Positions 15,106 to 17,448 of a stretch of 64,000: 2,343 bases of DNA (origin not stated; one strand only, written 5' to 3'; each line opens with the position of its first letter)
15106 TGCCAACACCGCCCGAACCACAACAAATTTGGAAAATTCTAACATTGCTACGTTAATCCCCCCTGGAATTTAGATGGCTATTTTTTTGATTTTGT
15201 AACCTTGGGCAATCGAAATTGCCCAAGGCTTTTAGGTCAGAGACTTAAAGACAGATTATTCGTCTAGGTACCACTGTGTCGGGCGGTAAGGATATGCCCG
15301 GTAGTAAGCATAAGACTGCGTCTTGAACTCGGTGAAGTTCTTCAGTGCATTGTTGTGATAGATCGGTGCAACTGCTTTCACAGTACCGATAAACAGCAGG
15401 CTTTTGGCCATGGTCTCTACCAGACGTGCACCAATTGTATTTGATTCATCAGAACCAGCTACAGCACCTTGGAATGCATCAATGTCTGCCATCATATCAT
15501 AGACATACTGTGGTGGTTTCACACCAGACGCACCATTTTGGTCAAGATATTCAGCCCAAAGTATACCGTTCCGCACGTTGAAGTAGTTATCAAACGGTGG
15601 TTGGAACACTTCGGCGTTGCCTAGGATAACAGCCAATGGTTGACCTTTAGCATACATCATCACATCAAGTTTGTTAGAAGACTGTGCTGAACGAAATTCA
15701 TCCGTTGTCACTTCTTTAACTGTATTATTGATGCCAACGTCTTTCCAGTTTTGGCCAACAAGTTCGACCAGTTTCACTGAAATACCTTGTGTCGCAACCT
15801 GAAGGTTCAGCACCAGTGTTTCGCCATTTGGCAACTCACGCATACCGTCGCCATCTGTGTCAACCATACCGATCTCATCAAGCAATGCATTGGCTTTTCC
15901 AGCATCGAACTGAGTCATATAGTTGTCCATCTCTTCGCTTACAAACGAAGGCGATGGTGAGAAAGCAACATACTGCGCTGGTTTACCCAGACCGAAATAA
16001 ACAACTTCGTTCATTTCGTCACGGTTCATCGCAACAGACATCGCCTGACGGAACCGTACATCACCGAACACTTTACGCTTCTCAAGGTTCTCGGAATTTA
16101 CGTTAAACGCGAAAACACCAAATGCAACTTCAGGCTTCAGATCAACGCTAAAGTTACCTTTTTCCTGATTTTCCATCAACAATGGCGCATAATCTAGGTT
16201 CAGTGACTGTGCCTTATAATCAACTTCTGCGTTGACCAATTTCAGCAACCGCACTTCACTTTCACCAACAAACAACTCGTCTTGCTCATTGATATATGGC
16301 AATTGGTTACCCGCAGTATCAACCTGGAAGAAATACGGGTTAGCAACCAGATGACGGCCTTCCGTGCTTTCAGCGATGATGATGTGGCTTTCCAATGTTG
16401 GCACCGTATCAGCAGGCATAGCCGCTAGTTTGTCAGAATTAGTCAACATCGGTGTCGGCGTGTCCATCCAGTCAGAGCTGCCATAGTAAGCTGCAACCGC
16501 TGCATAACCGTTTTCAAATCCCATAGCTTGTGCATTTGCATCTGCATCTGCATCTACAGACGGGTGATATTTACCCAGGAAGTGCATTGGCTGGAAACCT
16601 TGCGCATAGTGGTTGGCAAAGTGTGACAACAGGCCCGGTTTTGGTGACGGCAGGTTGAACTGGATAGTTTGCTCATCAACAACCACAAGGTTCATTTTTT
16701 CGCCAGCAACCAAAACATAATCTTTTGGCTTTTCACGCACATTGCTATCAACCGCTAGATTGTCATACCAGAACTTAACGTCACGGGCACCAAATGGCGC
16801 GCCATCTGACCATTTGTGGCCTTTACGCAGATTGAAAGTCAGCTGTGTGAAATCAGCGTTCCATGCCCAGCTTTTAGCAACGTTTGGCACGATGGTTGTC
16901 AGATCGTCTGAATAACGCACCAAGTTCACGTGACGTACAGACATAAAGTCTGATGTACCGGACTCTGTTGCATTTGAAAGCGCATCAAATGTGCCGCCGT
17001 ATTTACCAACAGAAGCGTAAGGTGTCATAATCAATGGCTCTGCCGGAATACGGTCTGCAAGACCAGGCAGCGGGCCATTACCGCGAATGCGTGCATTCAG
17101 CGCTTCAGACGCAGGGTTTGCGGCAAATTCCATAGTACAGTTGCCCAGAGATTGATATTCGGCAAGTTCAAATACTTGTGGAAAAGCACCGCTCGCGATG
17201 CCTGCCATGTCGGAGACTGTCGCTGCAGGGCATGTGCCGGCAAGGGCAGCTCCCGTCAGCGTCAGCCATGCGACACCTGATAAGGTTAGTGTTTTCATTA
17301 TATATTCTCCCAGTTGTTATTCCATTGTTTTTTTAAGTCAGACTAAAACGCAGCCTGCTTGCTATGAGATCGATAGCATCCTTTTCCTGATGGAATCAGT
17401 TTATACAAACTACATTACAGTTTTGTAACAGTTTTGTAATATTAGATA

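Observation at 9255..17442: Candidate phosphate-starvation system for organophosphorus uptake and hydrolysis: Pho-box ABC5 operon, DUF1127 and a PMH-like hydrolase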

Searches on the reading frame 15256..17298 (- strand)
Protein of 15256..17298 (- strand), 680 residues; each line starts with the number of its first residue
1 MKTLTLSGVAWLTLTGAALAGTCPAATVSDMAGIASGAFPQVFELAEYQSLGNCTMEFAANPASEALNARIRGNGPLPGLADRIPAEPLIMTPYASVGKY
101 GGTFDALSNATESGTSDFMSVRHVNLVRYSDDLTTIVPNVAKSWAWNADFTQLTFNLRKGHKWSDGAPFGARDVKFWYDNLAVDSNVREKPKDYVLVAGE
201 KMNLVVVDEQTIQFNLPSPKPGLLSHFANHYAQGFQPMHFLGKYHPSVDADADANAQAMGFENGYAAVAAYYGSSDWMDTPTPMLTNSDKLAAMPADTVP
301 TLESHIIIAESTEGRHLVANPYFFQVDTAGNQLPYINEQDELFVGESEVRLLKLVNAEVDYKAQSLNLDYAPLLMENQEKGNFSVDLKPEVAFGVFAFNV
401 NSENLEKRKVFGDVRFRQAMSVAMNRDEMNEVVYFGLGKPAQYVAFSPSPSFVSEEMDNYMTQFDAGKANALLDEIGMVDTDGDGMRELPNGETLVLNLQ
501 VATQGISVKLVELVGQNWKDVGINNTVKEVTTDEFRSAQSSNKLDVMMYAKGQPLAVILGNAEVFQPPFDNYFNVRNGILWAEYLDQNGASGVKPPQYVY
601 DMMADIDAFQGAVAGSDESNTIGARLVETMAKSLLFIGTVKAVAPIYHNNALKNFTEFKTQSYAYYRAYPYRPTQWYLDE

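Call 5: search_protein_families(library=pfam, proteins=[window:15256-17298:-])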
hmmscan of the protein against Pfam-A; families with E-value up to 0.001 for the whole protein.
window:15256-17298:- (680 aa): 1 family
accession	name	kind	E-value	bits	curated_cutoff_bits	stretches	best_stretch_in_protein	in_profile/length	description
PF00496.27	SBP_bac_5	-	1.7e-54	185.8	32.4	2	316-550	133-345/368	Bacterial extracellular solute-binding proteins, family 5 Middle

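Call 6: search_protein_families(library=ncbifam, proteins=[window:15256-17298:-])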
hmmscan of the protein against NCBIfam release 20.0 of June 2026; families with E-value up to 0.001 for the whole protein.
window:15256-17298:- (680 aa): 10 families
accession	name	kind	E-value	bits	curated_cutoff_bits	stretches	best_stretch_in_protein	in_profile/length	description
NF045467.1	Opp4A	equivalog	1.6e-32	112.5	650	2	400-536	303-439/556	oligopeptide ABC transporter substrate-binding protein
TIGR02294.1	nickel_nikA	equivalog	1.1e-25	90.1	393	2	374-549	232-398/501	nickel ABC transporter substrate-binding protein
TIGR04028.1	SBP_KPN_01854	hypoth_equivalog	1.5e-23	83.1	468.5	2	135-225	43-132/509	TIGR04028 family ABC transporter substrate-binding protein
NF047575.1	opine_bind_CntA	exception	3.2e-15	55.7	800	2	135-219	76-156/535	staphylopine-dependent metal ABC transporter substrate-binding lipoprotein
NF043070.1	DppA_dipep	equivalog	6.5e-15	54.7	1005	2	383-552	282-435/535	dipeptide ABC transporter periplasmic-binding protein DppA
NF045468.1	Opp5A_nikA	equivalog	1e-09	37.5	600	1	379-550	229-387/488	nickel ABC transporter substrate-binding protein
NF011684.0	PRK15104.1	equivalog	1.2e-08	34.2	947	1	131-182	77-127/543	oligopeptide ABC transporter substrate-binding protein OppA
NF011942.0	PRK15413.1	equivalog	2.8e-07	29.6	594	0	140-229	75-160/512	glutathione ABC transporter substrate-binding protein GsiB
NF011689.0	PRK15109.1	equivalog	1.1e-06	27.6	560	1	350-530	258-416/547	ABC transporter substrate-binding protein SapA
NF007287.0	PRK09755.1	equivalog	0.00035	19.5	1098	0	128-186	68-125/535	ABC transporter substrate-binding protein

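Call 9: find_homologous_proteins(query=window:15256-17298:-)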
Query window:15256-17298:- (680 aa): 3444 proteins with E <= 0.001 among 8000 candidates; the best 120 are listed.
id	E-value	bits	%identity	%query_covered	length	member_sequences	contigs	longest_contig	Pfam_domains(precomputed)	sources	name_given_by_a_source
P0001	0.0e+0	1554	100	100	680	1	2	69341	PF00496.28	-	-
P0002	0.0e+0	1422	90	100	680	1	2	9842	PF00496.28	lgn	-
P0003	0.0e+0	1416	89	100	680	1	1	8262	PF00496.28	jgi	-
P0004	0.0e+0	1413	89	100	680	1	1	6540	PF00496.28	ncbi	ncbi:MAG: ABC transporter substrate-binding protein [Amylibacter sp.]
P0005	0.0e+0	1399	88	100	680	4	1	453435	PF00496.28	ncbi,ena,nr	ncbi:MAG: ABC transporter substrate-binding protein [Amylibacter sp.]|nr:ABC transporter substrate-b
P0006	0.0e+0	1398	88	100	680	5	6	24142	PF00496.28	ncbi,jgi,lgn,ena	-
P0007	0.0e+0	1385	87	100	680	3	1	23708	PF00496.28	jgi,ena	-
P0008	0.0e+0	1363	85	100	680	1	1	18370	PF00496.28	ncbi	-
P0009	0.0e+0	1360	85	100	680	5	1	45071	PF00496.28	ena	-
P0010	0.0e+0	1354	85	100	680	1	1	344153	PF00496.28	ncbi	-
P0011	0.0e+0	1350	85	100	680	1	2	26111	PF00496.28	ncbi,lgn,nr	ncbi:MAG: ABC transporter substrate-binding protein [Proteobacteria bacterium]|nr:ABC transporter su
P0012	0.0e+0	1350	84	100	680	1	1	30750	PF00496.28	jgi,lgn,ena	-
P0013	0.0e+0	1323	82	100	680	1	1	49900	PF00496.28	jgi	jgi:peptide/nickel transport system substrate-binding protein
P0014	0.0e+0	1318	82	100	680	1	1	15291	PF00496.28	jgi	-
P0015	0.0e+0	1310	82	100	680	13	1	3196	PF00496.28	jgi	jgi:peptide/nickel transport system substrate-binding protein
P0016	0.0e+0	1280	80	100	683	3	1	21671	PF00496.28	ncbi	-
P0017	0.0e+0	1278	80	100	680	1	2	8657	PF00496.28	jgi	jgi:peptide/nickel transport system substrate-binding protein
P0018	0.0e+0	1266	79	100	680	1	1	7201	PF00496.28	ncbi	-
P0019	0.0e+0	1263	80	97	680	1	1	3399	PF00496.28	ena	-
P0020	0.0e+0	1263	79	100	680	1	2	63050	PF00496.28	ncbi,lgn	-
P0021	0.0e+0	1262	79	100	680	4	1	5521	PF00496.28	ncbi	-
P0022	0.0e+0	1261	79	100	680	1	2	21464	PF00496.28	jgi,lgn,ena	-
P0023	0.0e+0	1261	79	97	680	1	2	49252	PF00496.28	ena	-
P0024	0.0e+0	1260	79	100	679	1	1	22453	PF00496.28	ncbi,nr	ncbi:MAG: ABC transporter substrate-binding protein [Rhodobacteraceae bacterium]|nr:ABC transporter 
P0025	0.0e+0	1260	79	100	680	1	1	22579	PF00496.28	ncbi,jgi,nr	ncbi:MAG: ABC transporter substrate-binding protein [Alphaproteobacteria bacterium]|nr:ABC transport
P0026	0.0e+0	1258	79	100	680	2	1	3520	PF00496.28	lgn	-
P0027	0.0e+0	1257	79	100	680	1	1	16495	PF00496.28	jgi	-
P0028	0.0e+0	1256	79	100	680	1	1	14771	PF00496.28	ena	-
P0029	0.0e+0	1253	78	100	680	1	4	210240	PF00496.28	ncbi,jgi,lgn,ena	ncbi:MAG: ABC transporter substrate-binding protein [Paracoccaceae bacterium]|jgi:peptide/nickel tra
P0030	0.0e+0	1252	78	100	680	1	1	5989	PF00496.28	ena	-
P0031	0.0e+0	1249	79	100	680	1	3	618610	PF00496.28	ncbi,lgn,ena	ncbi:MAG: ABC transporter substrate-binding protein [Paracoccaceae bacterium]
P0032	0.0e+0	1246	77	100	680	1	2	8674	PF00496.28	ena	-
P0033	0.0e+0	1245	77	100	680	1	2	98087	PF00496.28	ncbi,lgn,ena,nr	ncbi:MAG: ABC transporter substrate-binding protein [Rhodobacteraceae bacterium]|nr:ABC transporter 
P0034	0.0e+0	1242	77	100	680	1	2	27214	PF00496.28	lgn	-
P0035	0.0e+0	1239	77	100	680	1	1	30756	PF00496.28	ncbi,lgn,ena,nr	ncbi:MAG: peptide ABC transporter substrate-binding protein [Rhodobacteraceae bacterium]|nr:MAG: pep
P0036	0.0e+0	1238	77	100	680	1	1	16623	PF00496.28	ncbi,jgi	-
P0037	0.0e+0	1238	77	100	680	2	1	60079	PF00496.28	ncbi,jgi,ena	-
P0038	0.0e+0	1237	77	100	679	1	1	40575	PF00496.28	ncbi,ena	-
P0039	0.0e+0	1235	77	100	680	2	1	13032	PF00496.28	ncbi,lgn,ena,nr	ncbi:MAG: ABC transporter substrate-binding protein [Rhodobacteraceae bacterium]|nr:ABC transporter 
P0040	0.0e+0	1235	76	100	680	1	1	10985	PF00496.28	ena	-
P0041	0.0e+0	1233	78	100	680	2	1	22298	PF00496.28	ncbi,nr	ncbi:MAG: ABC transporter substrate-binding protein [Rhodobacteraceae bacterium]|nr:ABC transporter 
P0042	0.0e+0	1231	77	100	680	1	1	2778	PF00496.28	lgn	-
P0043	0.0e+0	1228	77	100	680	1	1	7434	PF00496.28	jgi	jgi:peptide/nickel transport system substrate-binding protein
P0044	0.0e+0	1226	78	97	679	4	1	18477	PF00496.28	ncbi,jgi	ncbi:MAG: peptide/nickel transport system substrate-binding protein [Paracoccaceae bacterium]|jgi:pe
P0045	0.0e+0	1225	76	100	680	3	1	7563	PF00496.28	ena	-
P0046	0.0e+0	1225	77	100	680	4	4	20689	PF00496.28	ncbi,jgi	ncbi:MAG: peptide/nickel transport system substrate-binding protein [Paracoccaceae bacterium]|jgi:pe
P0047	0.0e+0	1225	76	100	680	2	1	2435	PF00496.28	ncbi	-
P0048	0.0e+0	1225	76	100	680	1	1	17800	PF00496.28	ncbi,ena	-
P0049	0.0e+0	1224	76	100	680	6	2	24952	PF00496.28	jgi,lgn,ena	-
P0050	0.0e+0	1224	78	96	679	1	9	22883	PF00496.28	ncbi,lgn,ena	-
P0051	0.0e+0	1223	77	100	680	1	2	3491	PF00496.28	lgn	-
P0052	0.0e+0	1220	77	100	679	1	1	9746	PF00496.28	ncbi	-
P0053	0.0e+0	1220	76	100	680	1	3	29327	PF00496.28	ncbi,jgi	ncbi:MAG: peptide/nickel transport system substrate-binding protein [Paracoccaceae bacterium]|jgi:pe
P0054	0.0e+0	1220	77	100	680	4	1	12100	PF00496.28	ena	-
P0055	0.0e+0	1219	77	100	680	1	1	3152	PF00496.28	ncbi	-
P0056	0.0e+0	1219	77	100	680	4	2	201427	PF00496.28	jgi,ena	-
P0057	0.0e+0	1218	77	100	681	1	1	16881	PF00496.28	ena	-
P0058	0.0e+0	1217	76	100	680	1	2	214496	PF00496.28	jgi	jgi:peptide/nickel transport system substrate-binding protein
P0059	0.0e+0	1214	76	100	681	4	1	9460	PF00496.28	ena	-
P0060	0.0e+0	1212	75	100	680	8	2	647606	PF00496.28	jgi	jgi:peptide/nickel transport system substrate-binding protein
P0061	0.0e+0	1212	75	100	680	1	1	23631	PF00496.28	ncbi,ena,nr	ncbi:MAG: ABC transporter substrate-binding protein [Rhodobacteraceae bacterium]|nr:ABC transporter 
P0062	0.0e+0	1210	76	100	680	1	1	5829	PF00496.28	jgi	-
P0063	0.0e+0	1210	77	97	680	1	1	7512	PF00496.28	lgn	-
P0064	0.0e+0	1210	76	100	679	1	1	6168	PF00496.28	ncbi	-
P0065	0.0e+0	1209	75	100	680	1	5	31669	PF00496.28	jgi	-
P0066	0.0e+0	1207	76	100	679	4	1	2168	PF00496.28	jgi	jgi:peptide/nickel transport system substrate-binding protein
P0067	0.0e+0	1205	75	100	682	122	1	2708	PF00496.28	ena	-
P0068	0.0e+0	1203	75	100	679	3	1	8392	PF00496.28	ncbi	-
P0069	0.0e+0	1202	76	100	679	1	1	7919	PF00496.28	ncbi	ncbi:MAG: ABC transporter substrate-binding protein [Paracoccaceae bacterium]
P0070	0.0e+0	1197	74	100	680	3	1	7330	PF00496.28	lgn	-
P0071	0.0e+0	1196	74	100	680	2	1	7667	PF00496.28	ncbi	-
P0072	0.0e+0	1184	74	100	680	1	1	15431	PF00496.28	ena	-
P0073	0.0e+0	1182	74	100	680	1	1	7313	PF00496.28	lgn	-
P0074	0.0e+0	1181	74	100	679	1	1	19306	PF00496.28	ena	-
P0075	0.0e+0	1172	73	100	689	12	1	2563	PF00496.28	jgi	jgi:peptide/nickel transport system substrate-binding protein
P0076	0.0e+0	1171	73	100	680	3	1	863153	PF00496.28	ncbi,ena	-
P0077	0.0e+0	1168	74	98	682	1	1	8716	PF00496.28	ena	-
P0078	0.0e+0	1167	74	98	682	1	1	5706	PF00496.28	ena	-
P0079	0.0e+0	1166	73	100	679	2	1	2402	PF00496.28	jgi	-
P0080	0.0e+0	1166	73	100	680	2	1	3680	PF00496.28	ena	-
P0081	0.0e+0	1166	72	100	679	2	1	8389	PF00496.28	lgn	-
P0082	0.0e+0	1162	73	98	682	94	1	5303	PF00496.28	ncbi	-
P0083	0.0e+0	1162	72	100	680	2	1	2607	PF00496.28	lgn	-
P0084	0.0e+0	1162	72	100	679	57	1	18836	PF00496.28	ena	-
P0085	0.0e+0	1162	73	98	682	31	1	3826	PF00496.28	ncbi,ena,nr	ncbi:MAG: putative ABC transporter-binding protein [Oceanospirillaceae bacterium UBA2001]|nr:MAG: pu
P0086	0.0e+0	1162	72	100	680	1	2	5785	PF00496.28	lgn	-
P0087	0.0e+0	1156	72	100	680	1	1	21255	PF00496.28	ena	-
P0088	0.0e+0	1156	72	100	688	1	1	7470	PF00496.28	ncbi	-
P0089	0.0e+0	1156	73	99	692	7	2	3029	PF00496.28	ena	-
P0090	0.0e+0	1155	72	100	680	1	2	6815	PF00496.28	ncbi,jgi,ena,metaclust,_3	jgi:peptide/nickel transport system substrate-binding protein|metaclust:\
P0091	0.0e+0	1155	72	100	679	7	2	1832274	PF00496.28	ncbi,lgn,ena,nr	ncbi:MAG: ABC transporter substrate-binding protein [Rhizobiales bacterium]|nr:ABC transporter subst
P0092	0.0e+0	1155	73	100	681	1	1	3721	PF00496.28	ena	-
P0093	0.0e+0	1152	72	100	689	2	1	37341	PF00496.28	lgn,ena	-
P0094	0.0e+0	1152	72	100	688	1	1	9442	PF00496.28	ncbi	-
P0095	0.0e+0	1151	72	100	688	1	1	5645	PF00496.28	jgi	jgi:peptide/nickel transport system substrate-binding protein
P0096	0.0e+0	1150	73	99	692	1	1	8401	PF00496.28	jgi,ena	-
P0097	0.0e+0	1149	73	99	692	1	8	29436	PF00496.28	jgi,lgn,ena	-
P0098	0.0e+0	1149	72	100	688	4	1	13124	PF00496.28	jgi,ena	-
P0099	0.0e+0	1147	72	98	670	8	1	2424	PF00496.28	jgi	jgi:peptide/nickel transport system substrate-binding protein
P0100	0.0e+0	1147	73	98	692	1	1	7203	PF00496.28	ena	-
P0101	0.0e+0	1147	72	100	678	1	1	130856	PF00496.28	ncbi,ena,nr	ncbi:MAG: peptide ABC transporter substrate-binding protein [Hyphomicrobiales bacterium]|nr:MAG: pep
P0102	0.0e+0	1146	73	99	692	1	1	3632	PF00496.28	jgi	jgi:peptide/nickel transport system substrate-binding protein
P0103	0.0e+0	1146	72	99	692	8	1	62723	PF00496.28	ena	-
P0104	0.0e+0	1145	71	100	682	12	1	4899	PF00496.28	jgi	-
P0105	0.0e+0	1145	71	100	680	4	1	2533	PF00496.28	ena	-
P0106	0.0e+0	1144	72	100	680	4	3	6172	PF00496.28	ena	-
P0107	0.0e+0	1144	72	100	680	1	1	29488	PF00496.28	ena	-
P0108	0.0e+0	1144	72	100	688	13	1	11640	PF00496.28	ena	-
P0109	0.0e+0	1144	72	100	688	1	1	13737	PF00496.28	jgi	jgi:peptide/nickel transport system substrate-binding protein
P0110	0.0e+0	1143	72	98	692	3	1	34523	PF00496.28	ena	-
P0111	0.0e+0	1143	72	98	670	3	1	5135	PF00496.28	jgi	jgi:peptide/nickel transport system substrate-binding protein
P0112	0.0e+0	1142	71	100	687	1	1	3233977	PF00496.28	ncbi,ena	-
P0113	0.0e+0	1142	72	100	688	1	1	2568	PF00496.28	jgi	jgi:peptide/nickel transport system substrate-binding protein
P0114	0.0e+0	1142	71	100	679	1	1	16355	PF00496.28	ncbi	-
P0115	0.0e+0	1141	71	100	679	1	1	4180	PF00496.28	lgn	-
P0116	0.0e+0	1139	72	99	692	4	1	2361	PF00496.28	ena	-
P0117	0.0e+0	1139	72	100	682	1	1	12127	PF00496.28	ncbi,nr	ncbi:MAG: ABC transporter substrate-binding protein [Rhizobiaceae bacterium]|nr:ABC transporter subs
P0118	0.0e+0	1138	71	100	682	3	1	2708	PF00496.28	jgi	-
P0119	0.0e+0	1138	72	100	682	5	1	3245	PF00496.28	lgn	-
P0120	0.0e+0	1137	71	100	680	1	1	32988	PF00496.28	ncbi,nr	ncbi:MAG: ABC transporter substrate-binding protein [Rhodobacteraceae bacterium]|nr:ABC transporter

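Call 12: find_related_loci(query=A1, collection=genome_contigs, flank=10000)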
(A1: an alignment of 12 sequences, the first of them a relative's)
Query A1 (680 aa) in genome_contigs; peptide patterns used: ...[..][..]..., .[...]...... (x = any residue, [..] = any of these).
291 stretches matched a pattern; 251 encode a relative of the query (tblastn E <= 1e-3); the best 80 are kept; 80 distinct loci.
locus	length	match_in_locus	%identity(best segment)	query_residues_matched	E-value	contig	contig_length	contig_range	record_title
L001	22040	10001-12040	95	1-680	0e+0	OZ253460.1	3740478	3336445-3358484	MAG: Amylibacter sp. isolate f6b12e01-9e04-4d3a-96a0-7537d354a112 genome assembly, chromosome: 1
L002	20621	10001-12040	88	1-680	0e+0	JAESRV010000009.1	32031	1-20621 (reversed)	MAG: Amylibacter sp. isolate NORP268 Contig_source1382A_3340, whole genome shotgun sequence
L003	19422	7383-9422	85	1-680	0e+0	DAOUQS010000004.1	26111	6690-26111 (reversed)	MAG TPA_asm: Amylibacter sp. isolate CSMAG_132 CSMAG_132_k141_4551155_length_26111_cov_202.6065, whole genome shotgun se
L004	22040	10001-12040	85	1-680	0e+0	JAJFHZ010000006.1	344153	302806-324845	MAG: Amylibacter sp. isolate OFTM397 OFTM397_5, whole genome shotgun sequence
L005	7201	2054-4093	79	1-680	0e+0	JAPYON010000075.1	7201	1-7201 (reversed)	MAG: Paracoccaceae bacterium isolate MOW.concoct.128 MOW_8844_length_7201_cov_7.274839, whole genome shotgun sequence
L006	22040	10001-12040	79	1-680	0e+0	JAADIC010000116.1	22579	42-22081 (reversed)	MAG: Alphaproteobacteria bacterium isolate M_MetaBat.230 contig-127_11429, whole genome shotgun sequence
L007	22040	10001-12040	88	1-680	0e+0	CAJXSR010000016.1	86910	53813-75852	MAG TPA_asm: uncultured Rhodobacteraceae bacterium isolate SRR3933267_bin.5_MetaBAT_v2.12.1_MAG genome assembly, contig:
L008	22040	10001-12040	78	1-680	0e+0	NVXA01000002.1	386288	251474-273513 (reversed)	MAG: Rhodobacteraceae bacterium isolate NORP23 Contig_source1383C_24, whole genome shotgun sequence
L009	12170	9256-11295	78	1-680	0e+0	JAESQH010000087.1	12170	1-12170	MAG: Rhodobacteraceae bacterium isolate NORP221 6664, whole genome shotgun sequence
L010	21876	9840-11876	77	1-680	0e+0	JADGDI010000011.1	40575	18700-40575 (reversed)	MAG: Hyphomicrobiales bacterium isolate BB6 NODE_11_length_40575_cov_4.775767, whole genome shotgun sequence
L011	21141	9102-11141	77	1-680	0e+0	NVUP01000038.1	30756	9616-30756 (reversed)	MAG: Rhodobacteraceae bacterium isolate NORP86 Contig_source1382A_3516, whole genome shotgun sequence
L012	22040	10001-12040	79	1-680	0e+0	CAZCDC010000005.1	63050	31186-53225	MAG TPA_asm: uncultured Rhodobacterales bacterium isolate binchicken_co102_75 genome assembly, contig: NODE_101_length_6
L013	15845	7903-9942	78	1-680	0e+0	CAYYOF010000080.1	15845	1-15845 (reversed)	MAG TPA_asm: uncultured Marinosulfonomonas sp. isolate binchicken_co357_136 genome assembly, contig: NODE_1561_length_15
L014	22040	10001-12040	78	1-680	0e+0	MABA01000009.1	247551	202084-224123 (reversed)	Rhodobacterales bacterium 52_120_T64 BD02T64_scaffold_40, whole genome shotgun sequence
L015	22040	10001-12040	77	1-680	0e+0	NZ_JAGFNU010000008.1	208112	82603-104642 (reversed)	Pseudohalocynthiibacter aestuariivivens strain BS-W9 8, whole genome shotgun sequence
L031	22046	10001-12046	75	1-680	0e+0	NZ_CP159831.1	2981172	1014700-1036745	Candidatus Njordibacter sp. Uisw_039 chromosome, complete genome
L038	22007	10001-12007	73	12-680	0e+0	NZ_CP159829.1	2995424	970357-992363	Candidatus Njordibacter sp. Uisw_058 chromosome, complete genome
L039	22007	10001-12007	73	12-680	0e+0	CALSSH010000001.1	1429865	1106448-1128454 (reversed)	MAG: uncultured Pseudomonadales bacterium isolate V_MB144 genome assembly, contig: contig_11545_V_MB144, whole genome sh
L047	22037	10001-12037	72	1-680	0e+0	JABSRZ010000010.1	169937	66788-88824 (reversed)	MAG: Hyphomicrobiales bacterium isolate DT_99 DT-Rhizobiales-2_scaffold_10, whole genome shotgun sequence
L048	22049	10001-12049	70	1-680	0e+0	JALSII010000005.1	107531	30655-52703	MAG: Hyphomicrobiales bacterium isolate 354-166_metabat2_scaf2bin.027 354-166_scaffold_115_c1, whole genome shotgun sequ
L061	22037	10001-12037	69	1-680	0e+0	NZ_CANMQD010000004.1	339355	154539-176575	Uncultured Sulfitobacter sp. isolate 3-1118-G.fasta NODE_4, whole genome shotgun sequence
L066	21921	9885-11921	69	1-680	0e+0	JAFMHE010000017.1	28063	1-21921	MAG: Rhodobacteraceae bacterium isolate DEBay_Spr20G08_38 NODE_1163_length_28063_cov_11.6026, whole genome shotgun seque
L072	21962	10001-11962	71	27-680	0e+0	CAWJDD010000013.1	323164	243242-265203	MAG: uncultured Alphaproteobacteria bacterium isolate MFD03551.bin.2.87 genome assembly, contig: contig_54447, whole gen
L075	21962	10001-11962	71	27-680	0e+0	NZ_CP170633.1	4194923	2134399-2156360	Pseudosulfitobacter sp. SM2401 chromosome, complete genome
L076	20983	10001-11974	70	23-680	0e+0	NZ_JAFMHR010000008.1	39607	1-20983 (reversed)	MAG: Yoonia sp. isolate DEBay_Spr30G08_22 NODE_274_length_39607_cov_7.50359, whole genome shotgun sequence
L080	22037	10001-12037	69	1-680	0e+0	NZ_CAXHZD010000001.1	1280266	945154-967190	MAG: uncultured Sulfitobacter sp. isolate ERR7163069_concoct_77 ERZ8868457.1, whole genome shotgun sequence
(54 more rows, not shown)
